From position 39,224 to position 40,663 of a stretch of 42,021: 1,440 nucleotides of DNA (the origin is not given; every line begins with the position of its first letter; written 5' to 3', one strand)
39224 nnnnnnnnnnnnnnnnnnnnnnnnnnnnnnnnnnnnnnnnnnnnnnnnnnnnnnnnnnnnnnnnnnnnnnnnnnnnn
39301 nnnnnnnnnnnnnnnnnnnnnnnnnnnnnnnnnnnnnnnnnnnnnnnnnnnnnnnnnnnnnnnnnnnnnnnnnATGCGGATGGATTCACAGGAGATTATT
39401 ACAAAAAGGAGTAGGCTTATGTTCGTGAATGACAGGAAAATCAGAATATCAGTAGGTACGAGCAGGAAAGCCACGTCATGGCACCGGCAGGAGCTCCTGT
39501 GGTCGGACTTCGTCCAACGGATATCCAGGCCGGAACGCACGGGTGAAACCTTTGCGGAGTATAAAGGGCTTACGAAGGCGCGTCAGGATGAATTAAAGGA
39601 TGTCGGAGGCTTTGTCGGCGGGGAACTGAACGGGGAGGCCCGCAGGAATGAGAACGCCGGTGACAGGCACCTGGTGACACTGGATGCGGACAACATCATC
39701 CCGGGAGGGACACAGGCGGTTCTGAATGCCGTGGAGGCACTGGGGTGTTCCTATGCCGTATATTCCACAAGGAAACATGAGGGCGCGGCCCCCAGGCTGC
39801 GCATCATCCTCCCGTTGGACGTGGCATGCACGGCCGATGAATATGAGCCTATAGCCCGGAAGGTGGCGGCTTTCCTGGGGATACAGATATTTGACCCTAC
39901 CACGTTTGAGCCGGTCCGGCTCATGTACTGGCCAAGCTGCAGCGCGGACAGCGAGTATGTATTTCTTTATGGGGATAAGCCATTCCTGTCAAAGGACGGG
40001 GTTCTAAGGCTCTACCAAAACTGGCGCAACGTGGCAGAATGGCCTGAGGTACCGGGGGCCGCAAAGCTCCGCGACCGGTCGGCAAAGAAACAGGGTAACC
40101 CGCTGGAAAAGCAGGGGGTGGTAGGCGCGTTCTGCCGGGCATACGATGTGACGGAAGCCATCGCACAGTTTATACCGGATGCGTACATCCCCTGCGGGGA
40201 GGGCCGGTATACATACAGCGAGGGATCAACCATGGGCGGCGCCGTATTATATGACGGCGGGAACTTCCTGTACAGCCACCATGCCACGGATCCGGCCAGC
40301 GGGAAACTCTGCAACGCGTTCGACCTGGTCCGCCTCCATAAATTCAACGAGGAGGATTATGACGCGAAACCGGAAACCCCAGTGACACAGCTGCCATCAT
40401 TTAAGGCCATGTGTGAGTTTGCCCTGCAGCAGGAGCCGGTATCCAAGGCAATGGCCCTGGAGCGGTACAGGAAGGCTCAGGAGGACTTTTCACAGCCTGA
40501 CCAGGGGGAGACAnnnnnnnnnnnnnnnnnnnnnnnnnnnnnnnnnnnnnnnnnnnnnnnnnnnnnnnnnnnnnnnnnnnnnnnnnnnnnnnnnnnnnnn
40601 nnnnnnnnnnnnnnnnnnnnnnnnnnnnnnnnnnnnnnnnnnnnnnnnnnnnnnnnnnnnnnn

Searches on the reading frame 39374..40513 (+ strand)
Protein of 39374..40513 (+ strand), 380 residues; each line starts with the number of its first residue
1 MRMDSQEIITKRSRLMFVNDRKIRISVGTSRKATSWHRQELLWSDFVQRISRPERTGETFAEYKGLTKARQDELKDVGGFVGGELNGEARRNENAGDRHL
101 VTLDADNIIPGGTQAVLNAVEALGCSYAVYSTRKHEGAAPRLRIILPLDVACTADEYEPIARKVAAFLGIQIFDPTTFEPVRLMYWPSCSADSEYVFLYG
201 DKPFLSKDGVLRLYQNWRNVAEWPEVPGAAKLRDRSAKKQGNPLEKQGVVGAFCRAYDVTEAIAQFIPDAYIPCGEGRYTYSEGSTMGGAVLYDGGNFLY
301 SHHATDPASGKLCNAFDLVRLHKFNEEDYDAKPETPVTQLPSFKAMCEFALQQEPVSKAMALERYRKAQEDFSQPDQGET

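Call 58: search_protein_families(library=phrogs, proteins=[window:39374-40513:+], max_evalue=0.001)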
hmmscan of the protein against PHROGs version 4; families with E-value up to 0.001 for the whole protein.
window:39374-40513:+ (380 aa): 6 families
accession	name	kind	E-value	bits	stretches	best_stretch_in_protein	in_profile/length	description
phrog_256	-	DNA, RNA and nucleotide metabolism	4.8e-147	492.7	1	19-376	2-357/798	DNA helicase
phrog_9765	-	DNA, RNA and nucleotide metabolism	1.7e-116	391.3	1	15-377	11-374/939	DNA primase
phrog_3228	-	DNA, RNA and nucleotide metabolism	1.1e-09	38.2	1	35-191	21-183/766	replicative helicase-primase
phrog_10537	-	unknown function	6.4e-06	25.3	1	20-139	222-323/1229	-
phrog_296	-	integration and excision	0.0003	20.6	1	44-149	29-140/626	DNA transposition protein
phrog_2135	-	DNA, RNA and nucleotide metabolism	0.00044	19.7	1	78-182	497-599/713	DNA primase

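Call 59: search_solved_structures(query=window:39374-40513:+, max_evalue=10)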
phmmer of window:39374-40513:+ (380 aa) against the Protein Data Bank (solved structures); distinct sequences matched with E-value up to 10: 2.
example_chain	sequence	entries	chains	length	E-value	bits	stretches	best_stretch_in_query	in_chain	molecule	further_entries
9bal_A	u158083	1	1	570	0.052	15.6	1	213-245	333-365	Surface glycan-binding protein A (SGBP-A)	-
9bam_A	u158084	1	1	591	0.058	15.5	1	213-245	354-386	Surface glycan-binding protein A (SGBP-A)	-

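Call 68: predict_structure(alignment_id=A2)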
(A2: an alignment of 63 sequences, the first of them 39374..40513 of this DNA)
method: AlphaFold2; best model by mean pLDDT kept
length: 380 residues; sequences in the alignment: 63
mean_pLDDT: 86.6   pTM: 0.80
mean pLDDT of the five models: 86.6, 85.9, 83.5, 83.3, 81.3
residues with pLDDT >= 90: 206; 70-90: 137; 50-70: 23; < 50: 14
segments of 3 or more residues with pLDDT < 50: 1-12
pLDDT, mean of each block of 10 residues (from residue 1): 38 70 96 91 97 94 92 91 91 89 89 92 96 85 96 91 89 73 92 93 97 90 76 82 93 96 93 83 68 87 70 92 89 86 97 96 91 61
secondary structure, 60 per line:
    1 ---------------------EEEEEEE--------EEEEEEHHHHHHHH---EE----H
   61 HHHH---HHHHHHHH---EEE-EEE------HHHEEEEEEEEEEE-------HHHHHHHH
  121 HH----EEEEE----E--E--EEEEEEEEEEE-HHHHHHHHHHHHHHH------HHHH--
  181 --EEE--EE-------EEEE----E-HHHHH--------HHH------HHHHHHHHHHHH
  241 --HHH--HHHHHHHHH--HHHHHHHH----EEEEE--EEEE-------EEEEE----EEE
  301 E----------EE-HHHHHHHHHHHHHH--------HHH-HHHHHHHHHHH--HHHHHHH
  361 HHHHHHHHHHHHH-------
elements in order: E22-28 E37-42 H43-50 H60-64 H68-75 E79-81 E83-85 E95-105 H113-122 E127-131 E142-152 H154-168 H175-178 E183-185 E197-200 H207-211 H229-240 H248-256 H259-266 E271-275 E278-281 E289-293 E298-301 H315-328 H341-351 H354-373

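Call 70: fold_search(model_id=the predicted structure, library=pdb)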
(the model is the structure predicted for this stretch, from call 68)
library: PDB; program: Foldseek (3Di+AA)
matches with E <= 10: 336; with E <= 0.001: 1
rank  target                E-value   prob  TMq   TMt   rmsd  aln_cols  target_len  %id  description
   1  6zp9_A                4.6e-05  1.00  0.27  0.51   8.5       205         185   12  Cyanophage S-2L Primase-Polymerase (PrimPol), AEP domain (PP-N190) (released 2021-03-03)
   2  3wrn                  6.6e-02  0.07  0.12  0.16  20.0       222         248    7  Minute virus of mice non-structural protein-1N-terminal nuclease domain reveals a unique Zn2+ coordination in the active (released 2015-01-21)
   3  9ndq_A                7.5e-02  0.23  0.18  0.19  11.3       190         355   15  The rigid portion of Cryo-EM structure of Herpesvirus Helicase-Primase complex prepared with forked DNA and ATP-gamma- (released 2025-08-13)
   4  2iry_A                1.6e-01  0.20  0.18  0.23  19.3       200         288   13  Crystal Structure of the Polymerase Domain from Mycobacterium tuberculosis Ligase D with dGTP and Manganese. (released 2007-01-02)
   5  7jkl_B                1.8e-01  0.13  0.18  0.25  12.7       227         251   14  Human PrimPol misinserting dATP opposite the 8-oxoguanine lesion (3'-end base of the primer strand is 2',3'-dideoxy-te (released 2021-06-30)
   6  8wwa_D                2.0e-01  0.09  0.19  0.10  21.0       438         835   10  Structure of AMPPNP-Form AsfvPrimPol Hexamer (released 2025-04-30)
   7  2r9l_B                2.2e-01  0.16  0.20  0.25  19.6       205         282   16  Polymerase Domain from Mycobacterium tuberculosis Ligase D in complex with DNA (released 2008-01-08)
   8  3l76_A                2.3e-01  0.14  0.12  0.09  10.9       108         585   12  Crystal Structure of Aspartate Kinase from Synechocystis (released 2010-06-09)
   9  8iqi_B                3.0e-01  0.08  0.14  0.07  12.1       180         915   12  Structure of Full-Length AsfvPrimPol in Complex-Form (released 2023-07-26)
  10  3l76_B                3.2e-01  0.16  0.14  0.09  13.2       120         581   12  Crystal Structure of Aspartate Kinase from Synechocystis (released 2010-06-09)
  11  2r9l_A                4.8e-01  0.13  0.19  0.24  14.8       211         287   14  Polymerase Domain from Mycobacterium tuberculosis Ligase D in complex with DNA (released 2008-01-08)
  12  5yei_B                5.4e-01  0.18  0.13  0.26   6.0        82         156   15  Mechanistic insight into the regulation of Pseudomonas aeruginosa aspartate kinase (released 2018-08-29)
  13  7jlg_A                5.4e-01  0.07  0.14  0.18  12.2       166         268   16  Human PrimPol extending from the erroneous primer base A opposite the 8-oxoguanine lesion (released 2021-06-30)
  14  4u87_A                5.8e-01  0.20  0.13  0.24   3.9        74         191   16  Crystal structure of the Ba-soaked C2 crystal form of pMV158 replication initiator RepB (P3221 space group) (released 2015-08-26)
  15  5yei_A                5.8e-01  0.18  0.13  0.13   5.9        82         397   15  Mechanistic insight into the regulation of Pseudomonas aeruginosa aspartate kinase (released 2018-08-29)
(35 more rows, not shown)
